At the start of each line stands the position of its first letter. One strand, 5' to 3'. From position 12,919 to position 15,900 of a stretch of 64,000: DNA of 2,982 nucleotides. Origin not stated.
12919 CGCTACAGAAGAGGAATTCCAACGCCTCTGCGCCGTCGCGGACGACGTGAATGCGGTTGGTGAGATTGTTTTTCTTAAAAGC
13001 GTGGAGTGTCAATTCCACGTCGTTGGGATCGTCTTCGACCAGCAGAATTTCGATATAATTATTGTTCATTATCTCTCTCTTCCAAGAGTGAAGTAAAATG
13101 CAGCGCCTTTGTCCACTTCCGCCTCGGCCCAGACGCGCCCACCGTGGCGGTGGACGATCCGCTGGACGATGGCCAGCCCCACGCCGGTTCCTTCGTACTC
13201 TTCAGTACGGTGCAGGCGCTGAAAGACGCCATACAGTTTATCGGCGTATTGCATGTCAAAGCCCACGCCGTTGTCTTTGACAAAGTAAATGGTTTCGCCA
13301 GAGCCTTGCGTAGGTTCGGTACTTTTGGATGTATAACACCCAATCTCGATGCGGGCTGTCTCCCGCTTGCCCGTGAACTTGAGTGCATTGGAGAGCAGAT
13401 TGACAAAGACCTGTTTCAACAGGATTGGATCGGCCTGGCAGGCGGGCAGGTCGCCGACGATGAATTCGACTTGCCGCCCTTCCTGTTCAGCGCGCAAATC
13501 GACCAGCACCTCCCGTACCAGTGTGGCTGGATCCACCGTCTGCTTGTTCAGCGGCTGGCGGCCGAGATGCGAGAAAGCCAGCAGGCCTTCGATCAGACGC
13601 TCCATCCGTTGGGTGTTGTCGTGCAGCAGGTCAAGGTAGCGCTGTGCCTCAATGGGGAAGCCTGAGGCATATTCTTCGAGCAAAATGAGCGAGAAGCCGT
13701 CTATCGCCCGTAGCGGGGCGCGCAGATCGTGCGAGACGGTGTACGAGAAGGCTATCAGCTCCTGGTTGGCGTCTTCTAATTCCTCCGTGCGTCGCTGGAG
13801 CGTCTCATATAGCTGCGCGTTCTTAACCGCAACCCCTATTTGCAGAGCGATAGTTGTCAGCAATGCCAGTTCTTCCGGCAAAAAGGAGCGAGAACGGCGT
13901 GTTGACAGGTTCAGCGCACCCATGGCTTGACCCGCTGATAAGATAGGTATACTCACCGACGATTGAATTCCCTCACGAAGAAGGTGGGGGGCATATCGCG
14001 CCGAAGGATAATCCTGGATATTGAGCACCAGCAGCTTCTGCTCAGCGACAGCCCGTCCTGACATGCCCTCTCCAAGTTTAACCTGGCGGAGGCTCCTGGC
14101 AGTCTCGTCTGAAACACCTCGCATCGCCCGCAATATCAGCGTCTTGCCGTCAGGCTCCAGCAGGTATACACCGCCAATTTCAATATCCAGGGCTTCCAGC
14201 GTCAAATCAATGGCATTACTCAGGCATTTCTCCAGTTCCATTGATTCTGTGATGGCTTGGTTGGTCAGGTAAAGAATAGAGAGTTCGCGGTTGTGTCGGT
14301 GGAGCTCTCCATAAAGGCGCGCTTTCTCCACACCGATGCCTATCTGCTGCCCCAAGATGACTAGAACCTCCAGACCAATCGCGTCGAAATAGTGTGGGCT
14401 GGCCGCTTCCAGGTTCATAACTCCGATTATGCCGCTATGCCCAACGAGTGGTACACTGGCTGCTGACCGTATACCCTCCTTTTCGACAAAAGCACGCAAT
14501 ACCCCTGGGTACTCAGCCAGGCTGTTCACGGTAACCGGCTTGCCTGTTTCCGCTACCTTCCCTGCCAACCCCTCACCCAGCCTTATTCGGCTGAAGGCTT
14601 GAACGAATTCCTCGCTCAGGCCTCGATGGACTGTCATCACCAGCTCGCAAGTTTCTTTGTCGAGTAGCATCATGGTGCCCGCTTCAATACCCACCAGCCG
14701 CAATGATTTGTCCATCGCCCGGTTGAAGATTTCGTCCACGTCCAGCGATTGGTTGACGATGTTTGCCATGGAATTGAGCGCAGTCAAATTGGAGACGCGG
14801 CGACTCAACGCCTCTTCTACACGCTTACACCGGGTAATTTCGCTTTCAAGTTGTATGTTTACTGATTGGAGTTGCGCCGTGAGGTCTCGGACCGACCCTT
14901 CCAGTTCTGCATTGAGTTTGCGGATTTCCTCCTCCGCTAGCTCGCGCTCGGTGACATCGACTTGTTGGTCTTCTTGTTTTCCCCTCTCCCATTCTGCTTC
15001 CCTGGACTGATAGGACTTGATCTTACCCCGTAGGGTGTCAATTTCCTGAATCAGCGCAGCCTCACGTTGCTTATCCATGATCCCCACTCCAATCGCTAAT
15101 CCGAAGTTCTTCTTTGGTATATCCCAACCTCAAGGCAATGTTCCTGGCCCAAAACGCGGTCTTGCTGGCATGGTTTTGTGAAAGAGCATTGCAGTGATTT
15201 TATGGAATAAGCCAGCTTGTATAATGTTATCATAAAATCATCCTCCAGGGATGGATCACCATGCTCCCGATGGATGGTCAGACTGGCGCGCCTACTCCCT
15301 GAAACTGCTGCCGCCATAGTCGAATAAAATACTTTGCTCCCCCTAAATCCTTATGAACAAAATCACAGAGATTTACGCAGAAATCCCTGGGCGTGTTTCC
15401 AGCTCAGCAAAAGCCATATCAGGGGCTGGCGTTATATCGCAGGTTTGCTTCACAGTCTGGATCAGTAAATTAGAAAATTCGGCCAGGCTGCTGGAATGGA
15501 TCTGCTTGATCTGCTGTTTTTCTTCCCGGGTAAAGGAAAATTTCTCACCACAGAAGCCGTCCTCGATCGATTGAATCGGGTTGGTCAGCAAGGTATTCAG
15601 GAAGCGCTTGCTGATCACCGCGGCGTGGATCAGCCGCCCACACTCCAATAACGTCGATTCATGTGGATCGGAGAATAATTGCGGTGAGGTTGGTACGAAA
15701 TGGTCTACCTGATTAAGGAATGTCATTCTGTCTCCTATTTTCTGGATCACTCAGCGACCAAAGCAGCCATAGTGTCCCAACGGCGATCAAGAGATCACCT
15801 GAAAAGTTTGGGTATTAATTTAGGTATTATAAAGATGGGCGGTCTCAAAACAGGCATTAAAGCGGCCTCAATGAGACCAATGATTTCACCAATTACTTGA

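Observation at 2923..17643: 15-kb one-strand signalling array that feeds into Tad-type ATPases, with no pilus machinery present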

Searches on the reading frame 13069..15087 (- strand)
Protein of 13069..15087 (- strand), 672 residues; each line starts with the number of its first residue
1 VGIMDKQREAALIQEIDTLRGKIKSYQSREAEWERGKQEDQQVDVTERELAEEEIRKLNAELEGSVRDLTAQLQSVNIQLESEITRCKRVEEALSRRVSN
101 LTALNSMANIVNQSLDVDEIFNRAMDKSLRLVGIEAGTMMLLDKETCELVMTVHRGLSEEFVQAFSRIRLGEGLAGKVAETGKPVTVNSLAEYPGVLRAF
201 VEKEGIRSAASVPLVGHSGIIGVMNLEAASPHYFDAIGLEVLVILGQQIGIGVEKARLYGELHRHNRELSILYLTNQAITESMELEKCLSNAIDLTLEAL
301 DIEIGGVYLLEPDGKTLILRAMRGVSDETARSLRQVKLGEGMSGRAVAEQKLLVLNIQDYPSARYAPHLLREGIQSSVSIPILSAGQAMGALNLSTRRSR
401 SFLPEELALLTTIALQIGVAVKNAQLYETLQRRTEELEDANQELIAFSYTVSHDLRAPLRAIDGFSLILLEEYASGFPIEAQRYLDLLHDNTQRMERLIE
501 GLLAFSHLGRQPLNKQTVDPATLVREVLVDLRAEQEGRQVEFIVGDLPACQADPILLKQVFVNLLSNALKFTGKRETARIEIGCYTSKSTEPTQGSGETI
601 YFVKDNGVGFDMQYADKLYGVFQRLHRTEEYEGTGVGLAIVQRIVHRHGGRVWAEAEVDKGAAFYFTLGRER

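Call 4: search_protein_families(library=pfam, proteins=[window:13069-15087:-], max_evalue=0.01)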
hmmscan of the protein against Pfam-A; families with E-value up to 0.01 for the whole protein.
window:13069-15087:- (672 aa): 5 families
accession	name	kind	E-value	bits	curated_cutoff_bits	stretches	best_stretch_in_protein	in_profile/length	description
PF13185.12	GAF_2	-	2.2e-43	148.1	28.6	2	115-254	2-136/136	GAF domain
PF01590.32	GAF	-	3.2e-28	99.4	22.4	2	284-421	1-133/133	GAF domain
PF02518.31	HATPase_c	-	4.4e-22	79.1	26.4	1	553-669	2-108/111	Histidine kinase-, DNA gyrase B-, and HSP90-like ATPase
PF13492.12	GAF_3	-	2.3e-21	77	27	2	116-254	1-128/129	GAF domain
PF00512.31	HisKA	-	4.3e-11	43.1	26.9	1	446-509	4-64/66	His Kinase A (phospho-acceptor) domain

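Call 16: search_protein_families(library=ncbifam, proteins=[window:13069-15087:-], max_evalue=0.001)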
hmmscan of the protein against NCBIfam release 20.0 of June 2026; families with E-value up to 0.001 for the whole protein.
window:13069-15087:- (672 aa): 79 families (the best 25 are shown)
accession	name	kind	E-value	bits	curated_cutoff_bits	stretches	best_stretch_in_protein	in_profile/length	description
NF047465.1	hybrid_HK_LvrA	exception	3.5e-72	243.6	1200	1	425-669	581-817/819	hybrid histidine kinase/response regulator LvrA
NF046044.1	PnpS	equivalog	5.9e-37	127.6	400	1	436-668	165-389/390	two-component system histidine kinase PnpS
NF006800.0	PRK09303.1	equivalog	6.7e-35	120.7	342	1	430-668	137-375/383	histidine kinase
TIGR02966.1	phoR_proteo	equivalog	3.3e-34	118.4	334.2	1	434-667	107-332/333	phosphate regulon sensor histidine kinase PhoR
TIGR02956.1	TMAO_torS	equivalog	4e-31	108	676.5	1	435-668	455-680/967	TMAO reductase system sensor histidine kinase/response regulator TorS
NF033092.0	HK_WalK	equivalog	5.4e-30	104.5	725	1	437-668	365-592/594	cell wall metabolism sensor histidine kinase WalK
NF008468.0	PRK11360.1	equivalog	2.9e-29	101.9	646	1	450-669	402-607/616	two-component system sensor histidine kinase AtoS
NF041880.1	EPS_EpsF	equivalog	5.1e-29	101.1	900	1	432-663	262-484/492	response regulator EpsF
NF045911.1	TCSHisKinNblS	equivalog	4.6e-27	94.6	1000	1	429-668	374-618/621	two-component system sensor histidine kinase NblS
NF008302.0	PRK11091.1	equivalog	6.9e-26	90.7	838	1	432-668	271-503/779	aerobic respiration two-component sensor histidine kinase ArcB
NF038297.2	hybrid_HK_HrmK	equivalog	1e-25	90.5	725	1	399-668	183-455/607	hybrid histidine kinase/response regulator HrmK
NF008312.0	PRK11100.1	equivalog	1.5e-25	90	356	1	424-668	237-472/477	two-component system sensor histidine kinase CreC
NF007793.0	PRK10490.1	equivalog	2.1e-25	88.9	1123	1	380-671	600-883/895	two-component system sensor histidine kinase KdpD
NF007688.0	PRK10364.1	equivalog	8.2e-24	84.2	479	1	334-668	122-449/460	two-component system sensor histidine kinase ZraS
TIGR01386.1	cztS_silS_copS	subfamily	1.6e-23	83.5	292.55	1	434-666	231-454/457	heavy metal sensor histidine kinase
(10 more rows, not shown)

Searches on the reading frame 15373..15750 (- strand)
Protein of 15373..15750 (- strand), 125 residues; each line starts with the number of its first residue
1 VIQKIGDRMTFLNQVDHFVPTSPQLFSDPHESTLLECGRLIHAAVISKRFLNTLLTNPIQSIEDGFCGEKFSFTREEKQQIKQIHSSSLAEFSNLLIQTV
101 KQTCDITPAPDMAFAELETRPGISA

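Call 4: search_protein_families(library=pfam, proteins=[window:15373-15750:-], max_evalue=0.01)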
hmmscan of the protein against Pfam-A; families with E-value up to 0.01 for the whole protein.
window:15373-15750:- (125 aa): 0 families

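Call 16: search_protein_families(library=ncbifam, proteins=[window:15373-15750:-], max_evalue=0.001)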
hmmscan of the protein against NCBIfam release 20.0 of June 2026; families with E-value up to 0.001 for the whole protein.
window:15373-15750:- (125 aa): 0 families

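Call 77: search_protein_families(library=padloc, proteins=[window:15373-15750:-], max_evalue=0.001)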
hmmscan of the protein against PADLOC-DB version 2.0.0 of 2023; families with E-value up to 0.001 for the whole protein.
window:15373-15750:- (125 aa): 0 families
